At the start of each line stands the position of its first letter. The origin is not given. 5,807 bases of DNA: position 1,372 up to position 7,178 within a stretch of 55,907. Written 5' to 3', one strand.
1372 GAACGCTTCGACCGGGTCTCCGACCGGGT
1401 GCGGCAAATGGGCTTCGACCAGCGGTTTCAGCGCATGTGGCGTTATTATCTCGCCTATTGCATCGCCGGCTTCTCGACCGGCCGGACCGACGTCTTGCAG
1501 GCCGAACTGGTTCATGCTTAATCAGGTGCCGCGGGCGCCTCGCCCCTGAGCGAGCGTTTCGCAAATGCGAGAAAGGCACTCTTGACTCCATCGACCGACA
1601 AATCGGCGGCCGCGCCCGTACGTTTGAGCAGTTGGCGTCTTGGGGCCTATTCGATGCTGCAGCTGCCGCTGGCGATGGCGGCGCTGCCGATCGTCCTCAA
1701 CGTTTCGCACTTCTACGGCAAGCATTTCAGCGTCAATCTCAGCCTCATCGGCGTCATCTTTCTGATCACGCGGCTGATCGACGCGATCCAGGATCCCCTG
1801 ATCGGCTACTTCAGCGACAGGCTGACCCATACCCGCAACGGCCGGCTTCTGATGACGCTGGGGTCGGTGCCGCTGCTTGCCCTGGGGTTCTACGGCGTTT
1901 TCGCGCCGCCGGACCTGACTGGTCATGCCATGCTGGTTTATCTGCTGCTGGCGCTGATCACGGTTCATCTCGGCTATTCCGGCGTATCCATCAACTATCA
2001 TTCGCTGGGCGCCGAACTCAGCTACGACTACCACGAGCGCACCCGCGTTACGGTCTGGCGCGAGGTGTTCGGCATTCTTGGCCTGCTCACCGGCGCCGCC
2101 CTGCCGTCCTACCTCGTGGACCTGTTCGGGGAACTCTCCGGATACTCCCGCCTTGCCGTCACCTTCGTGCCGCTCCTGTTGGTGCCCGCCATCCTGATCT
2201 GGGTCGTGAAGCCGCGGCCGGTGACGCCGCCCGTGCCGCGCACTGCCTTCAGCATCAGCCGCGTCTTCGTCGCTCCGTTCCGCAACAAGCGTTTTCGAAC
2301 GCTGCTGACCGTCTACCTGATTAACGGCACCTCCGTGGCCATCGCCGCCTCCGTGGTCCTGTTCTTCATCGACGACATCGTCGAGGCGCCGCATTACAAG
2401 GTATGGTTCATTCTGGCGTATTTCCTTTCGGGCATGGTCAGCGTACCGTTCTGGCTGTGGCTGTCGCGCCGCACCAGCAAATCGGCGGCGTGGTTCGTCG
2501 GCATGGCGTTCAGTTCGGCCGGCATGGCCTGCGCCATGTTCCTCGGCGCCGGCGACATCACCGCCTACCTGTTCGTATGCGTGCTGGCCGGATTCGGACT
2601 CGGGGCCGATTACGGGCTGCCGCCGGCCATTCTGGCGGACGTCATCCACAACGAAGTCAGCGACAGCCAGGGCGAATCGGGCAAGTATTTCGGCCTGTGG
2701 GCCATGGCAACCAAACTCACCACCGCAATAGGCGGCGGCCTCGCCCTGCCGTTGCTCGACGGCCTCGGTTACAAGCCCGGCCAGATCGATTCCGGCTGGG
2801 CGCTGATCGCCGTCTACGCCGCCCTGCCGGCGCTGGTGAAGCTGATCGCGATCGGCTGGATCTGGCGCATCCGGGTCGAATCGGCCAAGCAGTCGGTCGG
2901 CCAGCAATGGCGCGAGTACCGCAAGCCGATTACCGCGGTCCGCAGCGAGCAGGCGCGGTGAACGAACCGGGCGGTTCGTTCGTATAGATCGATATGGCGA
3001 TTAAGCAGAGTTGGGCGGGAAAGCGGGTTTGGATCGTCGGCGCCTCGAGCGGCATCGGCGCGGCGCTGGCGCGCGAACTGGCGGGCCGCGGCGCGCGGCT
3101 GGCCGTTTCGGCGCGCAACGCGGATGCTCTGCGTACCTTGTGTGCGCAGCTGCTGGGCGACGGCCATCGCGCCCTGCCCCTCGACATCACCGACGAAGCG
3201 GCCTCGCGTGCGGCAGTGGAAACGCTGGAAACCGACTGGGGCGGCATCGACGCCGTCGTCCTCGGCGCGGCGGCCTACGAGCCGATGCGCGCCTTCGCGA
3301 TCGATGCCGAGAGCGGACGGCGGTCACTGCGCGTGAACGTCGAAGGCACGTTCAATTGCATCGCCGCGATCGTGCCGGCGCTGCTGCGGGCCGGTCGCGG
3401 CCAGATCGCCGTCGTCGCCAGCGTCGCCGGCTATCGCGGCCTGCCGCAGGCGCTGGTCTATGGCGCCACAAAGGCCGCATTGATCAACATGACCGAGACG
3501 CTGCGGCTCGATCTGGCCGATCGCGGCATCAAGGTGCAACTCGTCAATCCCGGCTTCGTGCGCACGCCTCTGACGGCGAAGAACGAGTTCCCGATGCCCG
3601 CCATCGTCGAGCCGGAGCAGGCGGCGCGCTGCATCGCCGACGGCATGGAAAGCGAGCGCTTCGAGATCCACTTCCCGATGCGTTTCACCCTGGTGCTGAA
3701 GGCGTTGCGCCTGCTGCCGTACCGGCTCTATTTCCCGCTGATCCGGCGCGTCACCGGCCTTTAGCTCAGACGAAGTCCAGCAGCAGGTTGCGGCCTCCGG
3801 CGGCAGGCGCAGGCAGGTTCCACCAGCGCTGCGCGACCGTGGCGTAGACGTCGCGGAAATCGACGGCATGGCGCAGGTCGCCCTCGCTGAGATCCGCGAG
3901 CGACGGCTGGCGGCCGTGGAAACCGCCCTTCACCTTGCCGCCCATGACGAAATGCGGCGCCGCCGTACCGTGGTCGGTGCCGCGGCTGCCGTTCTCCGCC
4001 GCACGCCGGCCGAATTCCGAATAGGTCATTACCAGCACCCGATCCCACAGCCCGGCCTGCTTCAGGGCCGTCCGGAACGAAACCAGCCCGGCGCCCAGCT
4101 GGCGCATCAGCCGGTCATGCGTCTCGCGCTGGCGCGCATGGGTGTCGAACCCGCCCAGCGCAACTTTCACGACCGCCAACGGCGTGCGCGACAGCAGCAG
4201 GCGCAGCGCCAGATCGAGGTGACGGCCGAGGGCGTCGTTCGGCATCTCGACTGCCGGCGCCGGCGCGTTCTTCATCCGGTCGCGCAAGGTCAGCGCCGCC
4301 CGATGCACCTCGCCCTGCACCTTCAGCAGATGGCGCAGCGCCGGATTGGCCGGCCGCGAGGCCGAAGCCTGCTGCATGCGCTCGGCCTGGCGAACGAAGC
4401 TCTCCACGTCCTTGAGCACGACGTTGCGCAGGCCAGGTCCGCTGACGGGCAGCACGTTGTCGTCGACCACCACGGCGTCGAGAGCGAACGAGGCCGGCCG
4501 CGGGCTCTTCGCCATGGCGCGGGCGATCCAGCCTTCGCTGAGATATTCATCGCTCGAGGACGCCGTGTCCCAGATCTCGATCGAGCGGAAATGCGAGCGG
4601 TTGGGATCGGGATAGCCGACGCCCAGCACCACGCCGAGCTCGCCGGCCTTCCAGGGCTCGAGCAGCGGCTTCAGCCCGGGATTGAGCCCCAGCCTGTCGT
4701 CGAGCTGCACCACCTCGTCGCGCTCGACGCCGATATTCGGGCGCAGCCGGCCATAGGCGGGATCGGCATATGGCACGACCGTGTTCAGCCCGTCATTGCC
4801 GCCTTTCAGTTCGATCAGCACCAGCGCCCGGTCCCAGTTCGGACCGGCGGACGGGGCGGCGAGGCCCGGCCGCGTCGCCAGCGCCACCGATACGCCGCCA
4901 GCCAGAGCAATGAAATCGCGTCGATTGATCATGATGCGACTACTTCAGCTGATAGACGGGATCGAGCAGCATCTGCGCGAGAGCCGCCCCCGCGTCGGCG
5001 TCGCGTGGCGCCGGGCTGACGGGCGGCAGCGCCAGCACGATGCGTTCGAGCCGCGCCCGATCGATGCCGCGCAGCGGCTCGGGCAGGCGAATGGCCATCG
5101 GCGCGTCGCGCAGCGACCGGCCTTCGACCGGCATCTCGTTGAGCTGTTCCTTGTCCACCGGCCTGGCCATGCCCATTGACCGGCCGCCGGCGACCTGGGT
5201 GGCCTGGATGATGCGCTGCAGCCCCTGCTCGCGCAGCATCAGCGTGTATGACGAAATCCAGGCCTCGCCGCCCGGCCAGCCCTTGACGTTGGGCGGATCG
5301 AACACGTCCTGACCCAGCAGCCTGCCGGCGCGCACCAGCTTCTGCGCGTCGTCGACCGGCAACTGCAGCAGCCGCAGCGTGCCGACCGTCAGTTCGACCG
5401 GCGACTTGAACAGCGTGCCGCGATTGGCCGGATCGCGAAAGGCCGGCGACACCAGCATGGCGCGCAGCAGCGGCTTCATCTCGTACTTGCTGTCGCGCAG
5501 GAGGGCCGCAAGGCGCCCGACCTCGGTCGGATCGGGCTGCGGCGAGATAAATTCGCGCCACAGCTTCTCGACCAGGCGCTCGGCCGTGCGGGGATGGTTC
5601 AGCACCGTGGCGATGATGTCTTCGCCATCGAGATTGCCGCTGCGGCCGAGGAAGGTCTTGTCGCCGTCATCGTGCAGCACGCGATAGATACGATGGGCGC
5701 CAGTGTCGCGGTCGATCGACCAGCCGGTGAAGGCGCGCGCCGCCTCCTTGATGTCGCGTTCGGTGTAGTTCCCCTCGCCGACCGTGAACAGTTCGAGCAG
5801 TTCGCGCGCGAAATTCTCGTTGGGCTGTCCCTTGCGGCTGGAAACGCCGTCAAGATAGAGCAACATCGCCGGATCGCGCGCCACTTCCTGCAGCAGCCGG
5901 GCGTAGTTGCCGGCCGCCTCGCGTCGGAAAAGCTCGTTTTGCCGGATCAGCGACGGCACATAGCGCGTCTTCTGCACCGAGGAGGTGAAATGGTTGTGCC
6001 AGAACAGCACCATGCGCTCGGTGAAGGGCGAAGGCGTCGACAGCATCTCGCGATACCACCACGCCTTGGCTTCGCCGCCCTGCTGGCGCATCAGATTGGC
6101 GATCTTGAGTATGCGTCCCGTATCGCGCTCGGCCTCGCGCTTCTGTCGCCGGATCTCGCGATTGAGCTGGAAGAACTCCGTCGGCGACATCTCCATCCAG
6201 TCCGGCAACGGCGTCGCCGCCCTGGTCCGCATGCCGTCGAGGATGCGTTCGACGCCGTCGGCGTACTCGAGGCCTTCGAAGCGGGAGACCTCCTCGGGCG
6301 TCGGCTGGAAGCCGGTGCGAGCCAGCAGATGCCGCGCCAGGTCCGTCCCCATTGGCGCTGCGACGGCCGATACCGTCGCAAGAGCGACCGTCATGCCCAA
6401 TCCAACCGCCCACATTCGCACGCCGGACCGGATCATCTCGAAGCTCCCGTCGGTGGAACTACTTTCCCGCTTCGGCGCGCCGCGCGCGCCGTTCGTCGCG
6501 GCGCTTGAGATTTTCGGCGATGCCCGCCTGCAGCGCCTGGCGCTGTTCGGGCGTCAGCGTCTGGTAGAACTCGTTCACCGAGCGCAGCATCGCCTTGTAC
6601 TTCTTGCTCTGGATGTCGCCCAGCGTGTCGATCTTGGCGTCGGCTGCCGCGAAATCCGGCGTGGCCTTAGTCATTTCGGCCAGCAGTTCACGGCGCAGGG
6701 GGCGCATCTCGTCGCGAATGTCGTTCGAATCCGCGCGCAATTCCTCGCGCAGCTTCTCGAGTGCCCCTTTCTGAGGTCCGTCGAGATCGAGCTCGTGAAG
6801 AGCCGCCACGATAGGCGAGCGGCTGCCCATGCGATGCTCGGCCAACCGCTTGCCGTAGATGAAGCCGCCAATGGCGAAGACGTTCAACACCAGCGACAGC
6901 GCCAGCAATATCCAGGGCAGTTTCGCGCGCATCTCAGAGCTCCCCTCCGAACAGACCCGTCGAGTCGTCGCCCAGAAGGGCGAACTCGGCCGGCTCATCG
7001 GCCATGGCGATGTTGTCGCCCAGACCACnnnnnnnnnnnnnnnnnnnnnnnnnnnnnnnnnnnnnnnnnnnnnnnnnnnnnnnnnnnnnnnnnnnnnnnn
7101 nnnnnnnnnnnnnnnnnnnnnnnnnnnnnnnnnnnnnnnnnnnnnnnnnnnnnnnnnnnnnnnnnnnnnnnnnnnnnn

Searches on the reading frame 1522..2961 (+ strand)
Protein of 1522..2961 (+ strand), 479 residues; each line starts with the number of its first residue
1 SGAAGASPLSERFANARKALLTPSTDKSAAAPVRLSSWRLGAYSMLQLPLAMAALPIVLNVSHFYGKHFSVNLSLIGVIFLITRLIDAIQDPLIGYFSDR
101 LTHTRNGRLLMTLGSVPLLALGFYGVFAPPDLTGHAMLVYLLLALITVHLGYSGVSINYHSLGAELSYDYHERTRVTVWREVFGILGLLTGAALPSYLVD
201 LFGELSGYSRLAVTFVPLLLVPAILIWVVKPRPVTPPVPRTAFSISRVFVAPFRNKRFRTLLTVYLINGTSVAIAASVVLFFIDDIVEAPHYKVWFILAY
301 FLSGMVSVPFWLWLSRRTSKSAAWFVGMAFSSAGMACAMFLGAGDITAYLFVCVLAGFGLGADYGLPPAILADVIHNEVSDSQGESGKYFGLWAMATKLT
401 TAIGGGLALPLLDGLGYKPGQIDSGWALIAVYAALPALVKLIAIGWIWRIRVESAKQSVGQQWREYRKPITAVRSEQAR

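Call 67: search_protein_families(library=pfam, proteins=[window:1522-2961:+], max_evalue=0.0001)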
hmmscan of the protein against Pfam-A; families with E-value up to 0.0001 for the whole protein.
window:1522-2961:+ (479 aa): 2 families
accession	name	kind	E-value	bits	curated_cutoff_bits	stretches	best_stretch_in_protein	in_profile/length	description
PF13347.12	MFS_2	-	7.6e-69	232.7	27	1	50-453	11-426/427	MFS/sugar transport protein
PF07690.21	MFS_1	-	4.5e-20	72.3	33.4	2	61-377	20-325/347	Major Facilitator Superfamily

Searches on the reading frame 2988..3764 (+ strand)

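Call 67: search_protein_families(library=pfam, proteins=[window:2988-3764:+], max_evalue=0.0001)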
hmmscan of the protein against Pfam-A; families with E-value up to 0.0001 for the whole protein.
window:2988-3764:+ (258 aa): 3 families
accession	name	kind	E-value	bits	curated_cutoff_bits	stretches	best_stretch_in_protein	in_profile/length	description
PF00106.31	adh_short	-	6.8e-45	153.4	26.6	1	12-198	1-189/195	short chain dehydrogenase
PF13561.12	adh_short_C2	-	7.1e-37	127.7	27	1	18-199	1-184/236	Enoyl-(Acyl carrier protein) reductase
PF08659.16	KR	-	1e-10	42.3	22.6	1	14-169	3-160/180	KR domain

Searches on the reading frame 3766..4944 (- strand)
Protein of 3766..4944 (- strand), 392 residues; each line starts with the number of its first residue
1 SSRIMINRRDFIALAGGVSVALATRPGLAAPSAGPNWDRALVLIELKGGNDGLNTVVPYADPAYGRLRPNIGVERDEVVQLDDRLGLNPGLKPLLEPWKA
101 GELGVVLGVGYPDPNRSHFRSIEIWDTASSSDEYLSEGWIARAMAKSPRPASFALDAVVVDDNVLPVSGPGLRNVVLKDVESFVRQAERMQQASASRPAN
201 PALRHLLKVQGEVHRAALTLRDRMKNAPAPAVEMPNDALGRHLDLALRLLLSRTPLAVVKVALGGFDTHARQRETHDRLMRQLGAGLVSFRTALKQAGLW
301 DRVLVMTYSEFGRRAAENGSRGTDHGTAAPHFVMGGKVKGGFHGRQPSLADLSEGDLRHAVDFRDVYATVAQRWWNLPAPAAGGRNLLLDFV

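Call 19: search_protein_families(library=pfam, proteins=[window:3766-4944:-], max_evalue=0.01)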
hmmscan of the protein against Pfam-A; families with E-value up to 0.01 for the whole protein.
window:3766-4944:- (392 aa): 1 family
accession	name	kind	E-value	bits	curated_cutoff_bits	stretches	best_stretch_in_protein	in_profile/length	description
PF07394.17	DUF1501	-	3.9e-35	122.2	27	1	39-370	2-357/390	Protein of unknown function (DUF1501)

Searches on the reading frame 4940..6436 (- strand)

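Call 19: search_protein_families(library=pfam, proteins=[window:4940-6436:-], max_evalue=0.01)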
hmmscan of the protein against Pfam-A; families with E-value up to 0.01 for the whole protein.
window:4940-6436:- (498 aa): 1 family
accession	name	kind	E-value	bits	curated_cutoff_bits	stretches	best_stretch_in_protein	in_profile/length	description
PF08811.16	DUF1800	-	9e-109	364.8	26.1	1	36-496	1-418/419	Protein of unknown function (DUF1800)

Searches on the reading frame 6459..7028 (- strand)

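Call 19: search_protein_families(library=pfam, proteins=[window:6459-7028:-], max_evalue=0.01)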
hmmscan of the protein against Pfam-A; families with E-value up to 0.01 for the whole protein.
window:6459-7028:- (189 aa): 2 families
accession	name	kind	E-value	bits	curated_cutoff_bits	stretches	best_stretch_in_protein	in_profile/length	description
PF13801.11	Metal_resist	-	2e-12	47.8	29.2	1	44-165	1-125/125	Heavy-metal resistance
PF07813.17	LTXXQ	-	1.5e-10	42.1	24.3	1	78-168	11-98/100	LTXXQ motif family protein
